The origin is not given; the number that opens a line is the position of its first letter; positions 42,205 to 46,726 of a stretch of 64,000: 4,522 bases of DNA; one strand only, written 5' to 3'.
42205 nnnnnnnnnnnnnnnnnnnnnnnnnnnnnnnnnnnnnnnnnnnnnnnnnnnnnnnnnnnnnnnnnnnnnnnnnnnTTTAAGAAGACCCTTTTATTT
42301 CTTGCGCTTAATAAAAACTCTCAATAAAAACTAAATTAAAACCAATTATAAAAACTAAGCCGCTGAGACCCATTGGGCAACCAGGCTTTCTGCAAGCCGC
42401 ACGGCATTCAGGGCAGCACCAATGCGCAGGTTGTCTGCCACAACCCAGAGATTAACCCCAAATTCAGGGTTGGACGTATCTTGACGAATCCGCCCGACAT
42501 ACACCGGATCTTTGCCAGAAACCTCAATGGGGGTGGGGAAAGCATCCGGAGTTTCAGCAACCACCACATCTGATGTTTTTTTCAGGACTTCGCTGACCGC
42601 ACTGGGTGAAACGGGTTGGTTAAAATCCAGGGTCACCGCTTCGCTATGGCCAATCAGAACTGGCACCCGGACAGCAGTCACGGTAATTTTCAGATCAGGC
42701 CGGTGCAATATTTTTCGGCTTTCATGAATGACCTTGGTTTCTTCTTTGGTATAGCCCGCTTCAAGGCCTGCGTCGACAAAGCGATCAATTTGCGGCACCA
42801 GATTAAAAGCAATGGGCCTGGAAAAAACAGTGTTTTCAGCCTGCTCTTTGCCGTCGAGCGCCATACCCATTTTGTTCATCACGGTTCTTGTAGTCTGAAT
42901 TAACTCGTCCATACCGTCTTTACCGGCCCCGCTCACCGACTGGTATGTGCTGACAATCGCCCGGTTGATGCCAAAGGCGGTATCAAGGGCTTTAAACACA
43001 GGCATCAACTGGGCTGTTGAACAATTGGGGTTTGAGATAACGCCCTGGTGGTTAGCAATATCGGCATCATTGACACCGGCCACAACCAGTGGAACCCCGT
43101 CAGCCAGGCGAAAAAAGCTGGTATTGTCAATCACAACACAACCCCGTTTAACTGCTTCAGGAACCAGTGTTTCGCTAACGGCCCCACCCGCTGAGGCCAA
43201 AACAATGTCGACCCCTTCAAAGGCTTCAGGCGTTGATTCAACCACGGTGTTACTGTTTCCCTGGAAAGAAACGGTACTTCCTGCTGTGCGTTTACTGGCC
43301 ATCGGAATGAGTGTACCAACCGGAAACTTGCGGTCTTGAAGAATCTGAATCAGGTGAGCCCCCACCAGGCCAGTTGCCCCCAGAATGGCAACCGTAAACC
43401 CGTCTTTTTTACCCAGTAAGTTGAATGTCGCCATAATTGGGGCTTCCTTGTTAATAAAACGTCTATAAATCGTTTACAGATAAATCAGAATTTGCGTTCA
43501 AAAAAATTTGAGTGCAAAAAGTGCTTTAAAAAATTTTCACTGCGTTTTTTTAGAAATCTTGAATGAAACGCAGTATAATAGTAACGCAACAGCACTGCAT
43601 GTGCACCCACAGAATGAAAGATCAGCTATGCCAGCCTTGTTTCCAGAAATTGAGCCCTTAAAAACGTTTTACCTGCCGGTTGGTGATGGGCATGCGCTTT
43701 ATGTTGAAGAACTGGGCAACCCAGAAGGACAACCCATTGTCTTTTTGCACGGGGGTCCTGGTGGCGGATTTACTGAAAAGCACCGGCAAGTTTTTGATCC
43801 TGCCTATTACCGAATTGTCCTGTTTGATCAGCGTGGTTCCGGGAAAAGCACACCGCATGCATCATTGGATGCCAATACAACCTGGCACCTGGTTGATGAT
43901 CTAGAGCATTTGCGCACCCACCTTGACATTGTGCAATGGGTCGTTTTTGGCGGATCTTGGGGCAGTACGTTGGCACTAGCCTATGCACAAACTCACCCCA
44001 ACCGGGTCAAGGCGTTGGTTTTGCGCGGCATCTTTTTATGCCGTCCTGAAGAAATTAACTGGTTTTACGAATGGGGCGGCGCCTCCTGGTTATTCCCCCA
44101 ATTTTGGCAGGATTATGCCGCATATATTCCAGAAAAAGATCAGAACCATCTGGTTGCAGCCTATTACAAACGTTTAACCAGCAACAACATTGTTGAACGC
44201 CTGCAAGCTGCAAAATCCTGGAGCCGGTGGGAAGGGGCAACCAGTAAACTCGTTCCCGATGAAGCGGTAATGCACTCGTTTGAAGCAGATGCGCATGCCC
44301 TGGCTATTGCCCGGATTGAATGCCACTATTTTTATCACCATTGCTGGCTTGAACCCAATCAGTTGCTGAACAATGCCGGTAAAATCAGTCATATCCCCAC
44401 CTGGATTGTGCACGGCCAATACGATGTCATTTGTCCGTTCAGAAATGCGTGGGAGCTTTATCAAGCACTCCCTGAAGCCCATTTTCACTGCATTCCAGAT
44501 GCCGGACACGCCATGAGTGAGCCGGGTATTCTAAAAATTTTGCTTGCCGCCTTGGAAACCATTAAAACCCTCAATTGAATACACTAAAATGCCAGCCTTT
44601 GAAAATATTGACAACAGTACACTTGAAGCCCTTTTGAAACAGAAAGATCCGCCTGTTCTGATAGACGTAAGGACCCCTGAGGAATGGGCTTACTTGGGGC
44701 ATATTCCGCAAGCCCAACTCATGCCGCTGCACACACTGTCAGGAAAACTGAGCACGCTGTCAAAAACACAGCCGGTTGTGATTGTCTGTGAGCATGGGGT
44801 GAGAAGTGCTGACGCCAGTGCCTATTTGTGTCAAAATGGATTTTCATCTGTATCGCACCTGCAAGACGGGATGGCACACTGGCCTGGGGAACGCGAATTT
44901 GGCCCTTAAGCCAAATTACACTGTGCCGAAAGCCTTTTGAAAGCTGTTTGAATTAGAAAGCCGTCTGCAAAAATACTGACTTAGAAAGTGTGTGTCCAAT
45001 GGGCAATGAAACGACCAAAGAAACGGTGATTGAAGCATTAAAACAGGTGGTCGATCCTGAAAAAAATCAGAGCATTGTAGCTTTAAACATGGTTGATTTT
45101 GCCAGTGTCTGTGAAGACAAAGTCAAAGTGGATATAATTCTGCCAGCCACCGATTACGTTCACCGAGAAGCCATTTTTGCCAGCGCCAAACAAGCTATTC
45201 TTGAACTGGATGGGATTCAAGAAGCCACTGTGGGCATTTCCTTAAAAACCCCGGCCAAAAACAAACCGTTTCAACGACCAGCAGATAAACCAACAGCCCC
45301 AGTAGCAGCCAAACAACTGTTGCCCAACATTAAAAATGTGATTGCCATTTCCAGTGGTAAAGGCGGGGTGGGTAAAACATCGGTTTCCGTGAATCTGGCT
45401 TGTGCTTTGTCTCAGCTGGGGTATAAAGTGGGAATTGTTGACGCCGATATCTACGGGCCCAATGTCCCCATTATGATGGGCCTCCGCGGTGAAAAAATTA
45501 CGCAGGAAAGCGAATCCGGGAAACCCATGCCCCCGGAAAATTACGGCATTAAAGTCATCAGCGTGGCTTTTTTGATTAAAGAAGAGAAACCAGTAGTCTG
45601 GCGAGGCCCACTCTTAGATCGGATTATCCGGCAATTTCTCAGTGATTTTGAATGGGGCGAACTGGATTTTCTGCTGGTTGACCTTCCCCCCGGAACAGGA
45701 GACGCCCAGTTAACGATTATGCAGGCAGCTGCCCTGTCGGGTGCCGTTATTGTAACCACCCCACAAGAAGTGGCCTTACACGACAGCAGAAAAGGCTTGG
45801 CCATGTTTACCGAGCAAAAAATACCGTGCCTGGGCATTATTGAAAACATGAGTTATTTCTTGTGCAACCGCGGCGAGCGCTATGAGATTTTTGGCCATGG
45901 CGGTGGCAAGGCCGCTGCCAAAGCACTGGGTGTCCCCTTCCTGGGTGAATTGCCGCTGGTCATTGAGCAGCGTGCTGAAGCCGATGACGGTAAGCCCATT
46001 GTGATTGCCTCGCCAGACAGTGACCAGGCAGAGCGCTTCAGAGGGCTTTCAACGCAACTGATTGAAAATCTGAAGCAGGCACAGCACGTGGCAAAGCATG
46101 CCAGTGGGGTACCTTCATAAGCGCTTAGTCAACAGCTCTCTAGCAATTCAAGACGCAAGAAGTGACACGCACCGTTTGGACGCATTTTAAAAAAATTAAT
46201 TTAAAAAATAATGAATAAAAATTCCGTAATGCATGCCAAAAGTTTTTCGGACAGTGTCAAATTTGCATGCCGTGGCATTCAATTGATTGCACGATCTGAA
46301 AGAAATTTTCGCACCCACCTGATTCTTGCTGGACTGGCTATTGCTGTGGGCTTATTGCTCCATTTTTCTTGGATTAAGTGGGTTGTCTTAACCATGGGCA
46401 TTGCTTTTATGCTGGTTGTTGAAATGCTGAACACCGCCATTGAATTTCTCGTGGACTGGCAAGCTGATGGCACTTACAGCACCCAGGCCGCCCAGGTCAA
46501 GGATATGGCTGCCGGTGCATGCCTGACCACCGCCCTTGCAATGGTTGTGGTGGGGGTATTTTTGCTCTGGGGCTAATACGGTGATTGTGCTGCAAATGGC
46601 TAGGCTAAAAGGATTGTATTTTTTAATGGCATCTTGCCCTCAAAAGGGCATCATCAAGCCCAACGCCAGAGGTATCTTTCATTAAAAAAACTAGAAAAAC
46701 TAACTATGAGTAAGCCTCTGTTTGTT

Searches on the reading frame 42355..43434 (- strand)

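Call 57: search_protein_families(library=pfam, proteins=[window:42355-43434:-], max_evalue=0.0001)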
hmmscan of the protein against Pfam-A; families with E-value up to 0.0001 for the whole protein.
window:42355-43434:- (359 aa): 4 families
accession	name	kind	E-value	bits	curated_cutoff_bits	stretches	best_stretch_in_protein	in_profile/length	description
PF02774.23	Semialdhyde_dhC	-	6.4e-47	160.5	26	1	150-337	4-183/184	Semialdehyde dehydrogenase, dimerisation domain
PF01118.30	Semialdhyde_dh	-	3.7e-30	105.3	26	1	14-128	1-120/121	Semialdehyde dehydrogenase, NAD binding domain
PF02800.25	Gp_dh_C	-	1.3e-05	25.3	24.4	0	241-289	63-111/158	Glyceraldehyde 3-phosphate dehydrogenase, C-terminal domain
PF13460.12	NAD_binding_10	-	2.2e-05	24.8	27.2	1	19-87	1-73/184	NAD(P)H-binding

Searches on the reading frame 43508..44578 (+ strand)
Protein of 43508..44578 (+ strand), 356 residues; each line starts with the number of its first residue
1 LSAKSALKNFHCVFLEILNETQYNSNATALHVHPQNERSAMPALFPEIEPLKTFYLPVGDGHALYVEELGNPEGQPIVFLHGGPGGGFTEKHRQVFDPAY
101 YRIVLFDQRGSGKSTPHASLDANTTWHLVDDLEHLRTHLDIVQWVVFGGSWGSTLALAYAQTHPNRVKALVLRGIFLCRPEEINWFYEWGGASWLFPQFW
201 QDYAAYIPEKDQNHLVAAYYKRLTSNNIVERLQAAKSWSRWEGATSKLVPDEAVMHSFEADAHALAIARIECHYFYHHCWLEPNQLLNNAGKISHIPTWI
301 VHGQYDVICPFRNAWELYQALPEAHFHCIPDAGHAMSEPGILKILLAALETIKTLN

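Call 57: search_protein_families(library=pfam, proteins=[window:43508-44578:+], max_evalue=0.0001)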
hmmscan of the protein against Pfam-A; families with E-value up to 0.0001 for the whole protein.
window:43508-44578:+ (356 aa): 4 families
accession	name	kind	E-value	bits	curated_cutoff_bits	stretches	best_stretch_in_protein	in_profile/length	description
PF00561.26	Abhydrolase_1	-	1.3e-35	123.7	25.8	1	76-336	2-240/245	alpha/beta hydrolase fold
PF12146.15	Hydrolase_4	-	6.2e-19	68.7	27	1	99-336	30-234/239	Serine aminopeptidase, S33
PF12697.13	Abhydrolase_6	-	4.4e-12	47.6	26.3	1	77-336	1-206/217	Alpha/beta hydrolase family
PF02129.25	Peptidase_S15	-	1.8e-05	25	23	1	146-327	99-252/262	X-Pro dipeptidyl-peptidase (S15 family)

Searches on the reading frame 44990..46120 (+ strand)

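Call 57: search_protein_families(library=pfam, proteins=[window:44990-46120:+], max_evalue=0.0001)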
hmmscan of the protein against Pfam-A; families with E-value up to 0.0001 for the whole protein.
window:44990-46120:+ (376 aa): 6 families
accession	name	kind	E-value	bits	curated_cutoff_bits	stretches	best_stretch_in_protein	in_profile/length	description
PF10609.15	ParA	-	8.3e-95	317.3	27.1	1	113-357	1-245/246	NUBPL iron-transfer P-loop NTPase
PF01656.29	CbiA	-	6.8e-14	52.3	25.4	1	118-284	1-109/125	CobQ/CobB/MinD/ParA nucleotide binding domain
PF13614.12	AAA_31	-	2.2e-12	47.7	27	1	116-168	2-53/177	AAA domain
PF01883.24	FeS_assembly_P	-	3.3e-11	43.7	23.5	1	10-81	1-71/73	Iron-sulfur cluster assembly protein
PF02374.21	ArsA_ATPase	-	1.2e-06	28.4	24.3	1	121-153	6-38/305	Anion-transporting ATPase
PF09140.17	MipZ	-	2e-05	24.5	20.7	1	117-197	2-80/262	ATPase MipZ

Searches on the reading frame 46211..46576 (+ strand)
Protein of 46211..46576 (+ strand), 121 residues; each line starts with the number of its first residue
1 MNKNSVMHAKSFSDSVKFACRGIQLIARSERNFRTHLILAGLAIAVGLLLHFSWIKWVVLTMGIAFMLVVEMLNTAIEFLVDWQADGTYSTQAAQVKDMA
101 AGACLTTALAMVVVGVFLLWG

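Call 57: search_protein_families(library=pfam, proteins=[window:46211-46576:+], max_evalue=0.0001)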
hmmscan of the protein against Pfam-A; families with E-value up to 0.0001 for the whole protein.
window:46211-46576:+ (121 aa): 1 family
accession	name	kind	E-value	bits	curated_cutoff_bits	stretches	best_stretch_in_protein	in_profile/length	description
PF01219.24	DAGK_prokar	-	1.5e-27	95.9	22.3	1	17-119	1-102/102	Prokaryotic diacylglycerol kinase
